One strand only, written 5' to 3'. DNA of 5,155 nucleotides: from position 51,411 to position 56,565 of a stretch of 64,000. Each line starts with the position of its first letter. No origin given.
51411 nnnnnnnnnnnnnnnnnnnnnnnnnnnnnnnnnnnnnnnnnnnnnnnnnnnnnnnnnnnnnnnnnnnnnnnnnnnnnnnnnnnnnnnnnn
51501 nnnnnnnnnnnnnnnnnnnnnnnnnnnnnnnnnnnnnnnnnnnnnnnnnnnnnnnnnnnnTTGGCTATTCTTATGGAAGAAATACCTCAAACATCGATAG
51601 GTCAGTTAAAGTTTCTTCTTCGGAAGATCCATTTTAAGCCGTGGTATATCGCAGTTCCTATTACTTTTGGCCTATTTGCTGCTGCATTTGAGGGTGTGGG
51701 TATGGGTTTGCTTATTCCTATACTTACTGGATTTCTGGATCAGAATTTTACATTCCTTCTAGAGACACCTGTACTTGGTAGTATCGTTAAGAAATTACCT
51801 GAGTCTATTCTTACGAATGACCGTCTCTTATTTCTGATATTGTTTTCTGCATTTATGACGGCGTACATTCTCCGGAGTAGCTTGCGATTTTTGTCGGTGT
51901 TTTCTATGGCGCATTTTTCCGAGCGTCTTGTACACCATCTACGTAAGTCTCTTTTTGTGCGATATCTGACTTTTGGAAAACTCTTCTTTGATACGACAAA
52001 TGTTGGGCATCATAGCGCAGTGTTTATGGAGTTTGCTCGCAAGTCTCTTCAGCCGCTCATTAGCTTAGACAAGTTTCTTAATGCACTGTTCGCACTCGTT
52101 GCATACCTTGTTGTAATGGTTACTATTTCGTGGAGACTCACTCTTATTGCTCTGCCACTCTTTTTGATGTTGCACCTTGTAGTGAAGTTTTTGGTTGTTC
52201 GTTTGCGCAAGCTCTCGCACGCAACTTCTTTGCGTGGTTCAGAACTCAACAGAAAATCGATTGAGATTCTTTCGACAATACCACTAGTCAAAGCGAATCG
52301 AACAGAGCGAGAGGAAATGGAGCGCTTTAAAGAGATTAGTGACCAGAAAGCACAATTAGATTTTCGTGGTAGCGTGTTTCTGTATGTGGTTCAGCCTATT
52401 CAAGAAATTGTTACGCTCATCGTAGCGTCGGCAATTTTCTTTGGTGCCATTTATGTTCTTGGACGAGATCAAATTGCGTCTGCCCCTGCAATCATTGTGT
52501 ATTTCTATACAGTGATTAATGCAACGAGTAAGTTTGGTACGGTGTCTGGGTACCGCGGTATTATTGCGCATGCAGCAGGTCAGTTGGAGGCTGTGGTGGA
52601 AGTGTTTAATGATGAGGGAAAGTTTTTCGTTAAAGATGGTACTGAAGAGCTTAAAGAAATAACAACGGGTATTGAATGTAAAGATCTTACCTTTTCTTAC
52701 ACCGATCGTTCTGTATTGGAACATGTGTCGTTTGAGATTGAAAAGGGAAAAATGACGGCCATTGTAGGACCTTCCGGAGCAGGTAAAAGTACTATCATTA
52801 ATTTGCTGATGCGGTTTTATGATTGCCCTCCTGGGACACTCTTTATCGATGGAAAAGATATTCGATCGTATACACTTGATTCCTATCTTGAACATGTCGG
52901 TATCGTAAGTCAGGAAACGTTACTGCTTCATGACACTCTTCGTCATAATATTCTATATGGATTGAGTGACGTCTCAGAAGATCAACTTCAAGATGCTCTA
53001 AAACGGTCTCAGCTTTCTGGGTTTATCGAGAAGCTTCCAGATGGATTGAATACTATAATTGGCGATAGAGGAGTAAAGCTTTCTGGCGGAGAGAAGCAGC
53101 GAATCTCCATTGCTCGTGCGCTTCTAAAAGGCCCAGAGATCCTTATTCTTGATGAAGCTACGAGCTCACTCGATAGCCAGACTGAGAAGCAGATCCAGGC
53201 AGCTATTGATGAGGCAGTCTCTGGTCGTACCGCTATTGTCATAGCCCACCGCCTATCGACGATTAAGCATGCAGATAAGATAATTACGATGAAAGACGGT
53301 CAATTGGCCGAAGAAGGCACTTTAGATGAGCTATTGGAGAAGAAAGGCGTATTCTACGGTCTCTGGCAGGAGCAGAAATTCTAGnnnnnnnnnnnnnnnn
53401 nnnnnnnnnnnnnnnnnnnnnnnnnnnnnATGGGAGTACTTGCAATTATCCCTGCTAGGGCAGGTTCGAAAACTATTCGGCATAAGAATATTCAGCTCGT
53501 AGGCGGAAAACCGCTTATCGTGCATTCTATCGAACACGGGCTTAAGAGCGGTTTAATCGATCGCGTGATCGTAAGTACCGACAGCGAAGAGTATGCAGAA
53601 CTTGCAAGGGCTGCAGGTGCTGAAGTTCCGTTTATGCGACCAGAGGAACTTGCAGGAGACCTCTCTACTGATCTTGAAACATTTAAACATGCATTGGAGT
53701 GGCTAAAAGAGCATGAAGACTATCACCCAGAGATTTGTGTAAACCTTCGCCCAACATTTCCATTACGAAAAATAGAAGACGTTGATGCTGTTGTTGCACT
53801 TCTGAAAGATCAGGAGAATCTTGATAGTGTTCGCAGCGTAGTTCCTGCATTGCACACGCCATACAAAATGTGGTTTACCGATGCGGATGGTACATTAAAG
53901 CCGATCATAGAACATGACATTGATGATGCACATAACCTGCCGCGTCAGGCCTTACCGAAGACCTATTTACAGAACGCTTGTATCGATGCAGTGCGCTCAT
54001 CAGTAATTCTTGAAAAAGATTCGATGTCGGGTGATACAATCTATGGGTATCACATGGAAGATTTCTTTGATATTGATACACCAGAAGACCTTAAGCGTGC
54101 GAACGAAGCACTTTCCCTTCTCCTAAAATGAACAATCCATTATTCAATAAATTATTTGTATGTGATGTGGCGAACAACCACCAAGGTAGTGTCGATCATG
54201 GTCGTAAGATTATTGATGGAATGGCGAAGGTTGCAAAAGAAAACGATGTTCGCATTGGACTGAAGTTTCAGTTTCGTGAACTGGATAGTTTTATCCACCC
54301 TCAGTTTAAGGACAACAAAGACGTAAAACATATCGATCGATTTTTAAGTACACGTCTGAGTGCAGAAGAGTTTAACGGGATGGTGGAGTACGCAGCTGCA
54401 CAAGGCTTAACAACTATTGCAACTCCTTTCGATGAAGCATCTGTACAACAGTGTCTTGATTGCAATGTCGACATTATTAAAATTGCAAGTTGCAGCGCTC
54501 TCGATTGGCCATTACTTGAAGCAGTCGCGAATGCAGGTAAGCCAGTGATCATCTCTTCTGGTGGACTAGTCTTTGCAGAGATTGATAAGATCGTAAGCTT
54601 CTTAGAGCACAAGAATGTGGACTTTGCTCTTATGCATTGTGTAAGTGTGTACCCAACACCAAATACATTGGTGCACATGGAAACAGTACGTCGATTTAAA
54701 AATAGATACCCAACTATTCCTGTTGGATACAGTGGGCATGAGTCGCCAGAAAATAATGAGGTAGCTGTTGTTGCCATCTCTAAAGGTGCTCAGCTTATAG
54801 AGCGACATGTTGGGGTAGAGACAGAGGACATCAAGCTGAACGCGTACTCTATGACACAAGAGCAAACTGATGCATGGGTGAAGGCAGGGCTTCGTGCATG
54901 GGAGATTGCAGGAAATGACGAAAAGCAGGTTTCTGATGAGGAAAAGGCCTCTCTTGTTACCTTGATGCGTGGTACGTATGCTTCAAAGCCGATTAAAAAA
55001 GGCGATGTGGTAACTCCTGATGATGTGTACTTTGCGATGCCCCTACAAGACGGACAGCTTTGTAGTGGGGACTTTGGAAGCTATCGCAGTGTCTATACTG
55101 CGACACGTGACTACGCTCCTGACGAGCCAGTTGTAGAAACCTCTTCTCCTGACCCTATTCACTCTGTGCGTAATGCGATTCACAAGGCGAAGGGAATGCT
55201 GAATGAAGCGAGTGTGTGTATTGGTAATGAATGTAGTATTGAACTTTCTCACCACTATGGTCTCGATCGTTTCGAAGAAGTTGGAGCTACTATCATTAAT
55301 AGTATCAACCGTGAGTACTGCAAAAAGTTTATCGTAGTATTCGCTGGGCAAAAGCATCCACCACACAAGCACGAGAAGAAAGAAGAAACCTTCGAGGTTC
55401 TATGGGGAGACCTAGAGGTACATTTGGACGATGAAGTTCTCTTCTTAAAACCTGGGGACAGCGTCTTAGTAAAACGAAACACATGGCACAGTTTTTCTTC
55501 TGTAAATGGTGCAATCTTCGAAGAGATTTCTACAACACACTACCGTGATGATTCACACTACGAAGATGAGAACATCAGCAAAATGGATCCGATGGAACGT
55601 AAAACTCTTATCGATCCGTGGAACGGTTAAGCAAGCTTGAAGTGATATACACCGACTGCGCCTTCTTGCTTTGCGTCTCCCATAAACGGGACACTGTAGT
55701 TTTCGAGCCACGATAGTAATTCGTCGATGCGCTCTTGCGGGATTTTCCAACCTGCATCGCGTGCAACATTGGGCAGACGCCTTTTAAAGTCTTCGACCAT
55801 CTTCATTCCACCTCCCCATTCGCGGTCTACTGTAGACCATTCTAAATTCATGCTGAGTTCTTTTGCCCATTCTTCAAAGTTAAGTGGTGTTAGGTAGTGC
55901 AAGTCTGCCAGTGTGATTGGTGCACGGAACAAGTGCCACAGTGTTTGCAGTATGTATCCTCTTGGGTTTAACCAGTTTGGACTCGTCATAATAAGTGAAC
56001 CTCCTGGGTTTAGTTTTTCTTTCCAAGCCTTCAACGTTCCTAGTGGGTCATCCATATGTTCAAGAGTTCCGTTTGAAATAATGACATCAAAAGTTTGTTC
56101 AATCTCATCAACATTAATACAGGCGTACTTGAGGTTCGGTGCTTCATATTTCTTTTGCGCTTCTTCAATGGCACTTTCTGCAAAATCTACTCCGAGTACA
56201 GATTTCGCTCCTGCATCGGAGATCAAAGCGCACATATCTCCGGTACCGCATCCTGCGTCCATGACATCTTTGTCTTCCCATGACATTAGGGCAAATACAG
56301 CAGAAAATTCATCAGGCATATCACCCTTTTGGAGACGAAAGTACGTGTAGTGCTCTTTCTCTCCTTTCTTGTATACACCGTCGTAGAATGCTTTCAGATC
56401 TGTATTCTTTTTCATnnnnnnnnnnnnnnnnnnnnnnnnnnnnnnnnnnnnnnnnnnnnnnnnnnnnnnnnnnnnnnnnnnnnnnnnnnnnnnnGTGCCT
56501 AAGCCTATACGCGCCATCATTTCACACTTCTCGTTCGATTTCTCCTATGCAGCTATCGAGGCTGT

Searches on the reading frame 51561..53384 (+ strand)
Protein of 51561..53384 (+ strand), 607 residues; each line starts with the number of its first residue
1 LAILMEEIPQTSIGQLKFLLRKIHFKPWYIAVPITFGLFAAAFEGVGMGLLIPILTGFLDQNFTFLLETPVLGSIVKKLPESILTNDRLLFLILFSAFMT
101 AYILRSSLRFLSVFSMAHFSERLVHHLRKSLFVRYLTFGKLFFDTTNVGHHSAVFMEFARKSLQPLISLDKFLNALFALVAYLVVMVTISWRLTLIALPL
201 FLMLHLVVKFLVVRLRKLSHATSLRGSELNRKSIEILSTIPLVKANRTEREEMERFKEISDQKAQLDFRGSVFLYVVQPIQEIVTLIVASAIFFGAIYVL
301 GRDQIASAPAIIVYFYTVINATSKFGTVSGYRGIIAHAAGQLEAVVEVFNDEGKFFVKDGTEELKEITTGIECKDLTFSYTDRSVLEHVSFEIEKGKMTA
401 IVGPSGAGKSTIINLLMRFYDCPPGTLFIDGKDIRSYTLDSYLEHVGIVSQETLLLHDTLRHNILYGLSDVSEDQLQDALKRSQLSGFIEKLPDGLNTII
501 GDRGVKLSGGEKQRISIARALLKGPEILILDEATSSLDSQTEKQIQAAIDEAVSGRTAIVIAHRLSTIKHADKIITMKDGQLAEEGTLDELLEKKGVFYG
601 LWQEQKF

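Call 73: search_protein_families(library=pfam, proteins=[window:51561-53384:+], max_evalue=0.001)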
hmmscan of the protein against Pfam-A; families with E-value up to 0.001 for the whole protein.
window:51561-53384:+ (607 aa): 8 families
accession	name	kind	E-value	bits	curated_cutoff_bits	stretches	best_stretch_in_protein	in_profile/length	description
PF00005.33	ABC_tran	-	2.1e-32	113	25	1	386-535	1-137/137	ABC transporter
PF00664.28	ABC_membrane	-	2.1e-22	80.5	28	1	71-320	21-272/274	ABC transporter transmembrane region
PF02463.25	SMC_N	-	5.8e-11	42.7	40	1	427-578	111-212/220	RecF/RecN/SMC N terminal domain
PF03193.22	RsgA_GTPase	-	6.2e-07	29.8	30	1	357-417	68-127/174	RsgA GTPase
PF13476.12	AAA_23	-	7e-05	24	27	1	387-416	11-39/201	AAA domain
PF09818.15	ABC_ATPase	-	0.00013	21.5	23.2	0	479-536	131-187/283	P-loop domain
PF13555.12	AAA_29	-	0.00014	22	27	1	390-413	16-39/61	P-loop containing region of AAA domain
PF13401.12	AAA_22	-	0.00046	20.9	27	0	396-431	5-41/130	AAA domain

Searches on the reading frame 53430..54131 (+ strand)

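Call 37: search_protein_families(library=pfam, proteins=[window:53430-54131:+], max_evalue=0.001)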
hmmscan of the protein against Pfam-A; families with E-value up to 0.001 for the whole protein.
window:53430-54131:+ (233 aa): 1 family
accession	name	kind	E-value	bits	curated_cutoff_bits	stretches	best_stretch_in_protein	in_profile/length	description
PF02348.25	CTP_transf_3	-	2.5e-25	90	22.6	1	5-139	2-128/217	Cytidylyltransferase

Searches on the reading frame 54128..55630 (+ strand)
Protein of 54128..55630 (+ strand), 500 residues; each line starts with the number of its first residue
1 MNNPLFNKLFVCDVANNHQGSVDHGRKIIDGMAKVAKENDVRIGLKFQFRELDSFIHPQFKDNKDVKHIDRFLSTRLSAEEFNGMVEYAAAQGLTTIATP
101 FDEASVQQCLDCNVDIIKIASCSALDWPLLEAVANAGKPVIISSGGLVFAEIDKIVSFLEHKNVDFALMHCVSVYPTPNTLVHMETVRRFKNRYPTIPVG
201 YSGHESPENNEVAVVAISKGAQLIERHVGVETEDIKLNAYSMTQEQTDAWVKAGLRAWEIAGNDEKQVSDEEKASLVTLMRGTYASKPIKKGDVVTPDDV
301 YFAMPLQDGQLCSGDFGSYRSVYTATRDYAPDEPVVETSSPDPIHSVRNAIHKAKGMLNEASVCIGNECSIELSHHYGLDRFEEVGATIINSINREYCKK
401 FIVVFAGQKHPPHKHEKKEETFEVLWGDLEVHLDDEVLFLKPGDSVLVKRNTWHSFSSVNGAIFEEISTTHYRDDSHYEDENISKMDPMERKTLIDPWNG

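Call 37: search_protein_families(library=pfam, proteins=[window:54128-55630:+], max_evalue=0.001)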
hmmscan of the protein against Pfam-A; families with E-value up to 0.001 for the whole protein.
window:54128-55630:+ (500 aa): 3 families
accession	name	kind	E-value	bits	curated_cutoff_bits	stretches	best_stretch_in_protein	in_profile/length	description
PF03102.20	NeuB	-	6e-44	150.8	22.1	1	45-265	13-240/241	NeuB family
PF07883.17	Cupin_2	-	5.5e-12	45.7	27.2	1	406-457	7-57/70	Cupin domain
PF07385.18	Lyx_isomer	-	1.3e-06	28.3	20.8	0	436-476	154-196/222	D-lyxose isomerase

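Call 72: search_protein_families(library=ncbifam, proteins=[window:54128-55630:+], max_evalue=0.00001)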
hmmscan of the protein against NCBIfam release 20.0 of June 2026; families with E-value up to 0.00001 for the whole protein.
window:54128-55630:+ (500 aa): 2 families
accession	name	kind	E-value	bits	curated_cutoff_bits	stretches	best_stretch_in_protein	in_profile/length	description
TIGR03569.1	NeuB_NnaB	equivalog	4.4e-43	147.6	399.65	1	10-305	3-302/329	N-acetylneuraminate synthase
TIGR03586.1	PseI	equivalog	1.1e-37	130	340.25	1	11-301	5-296/327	pseudaminic acid synthase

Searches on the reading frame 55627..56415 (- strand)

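Call 37: search_protein_families(library=pfam, proteins=[window:55627-56415:-], max_evalue=0.001)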
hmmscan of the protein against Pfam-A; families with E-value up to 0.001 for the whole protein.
window:55627-56415:- (262 aa): 11 families
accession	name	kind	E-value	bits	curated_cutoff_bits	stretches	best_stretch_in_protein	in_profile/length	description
PF13489.12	Methyltransf_23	-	2.3e-17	63.6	27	1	47-184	22-154/164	Methyltransferase domain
PF08241.18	Methyltransf_11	-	1.3e-16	61.4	21.2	1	53-143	2-95/95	Methyltransferase domain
PF13847.12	Methyltransf_31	-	2.2e-16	60.3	27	1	48-155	4-114/145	Methyltransferase domain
PF13649.12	Methyltransf_25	-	3.3e-16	60.2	27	1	51-139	1-97/97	Methyltransferase domain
PF08242.18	Methyltransf_12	-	1.9e-15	57.8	30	1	52-141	1-98/98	Methyltransferase domain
PF08003.17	Methyltransf_9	-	6.9e-09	35.5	23.8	1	46-144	114-218/315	Protein of unknown function (DUF1698)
PF06325.19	PrmA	-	1.4e-07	31.7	22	1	47-143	161-258/296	Ribosomal protein L11 methyltransferase (PrmA)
PF05175.20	MTS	-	7.7e-07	29.4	23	1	47-144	31-139/170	Methyltransferase small domain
PF01209.24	Ubie_methyltran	-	9.9e-06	25.5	20.1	1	47-143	47-151/233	ubiE/COQ5 methyltransferase family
PF03291.22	mRNA_G-N7_MeTrfase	-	0.00042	20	26.6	0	50-93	64-107/315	mRNA (guanine-N(7))-methyltransferase domain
PF07021.18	MetW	-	0.00074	19.6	21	0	49-192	15-163/193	Methionine biosynthesis protein MetW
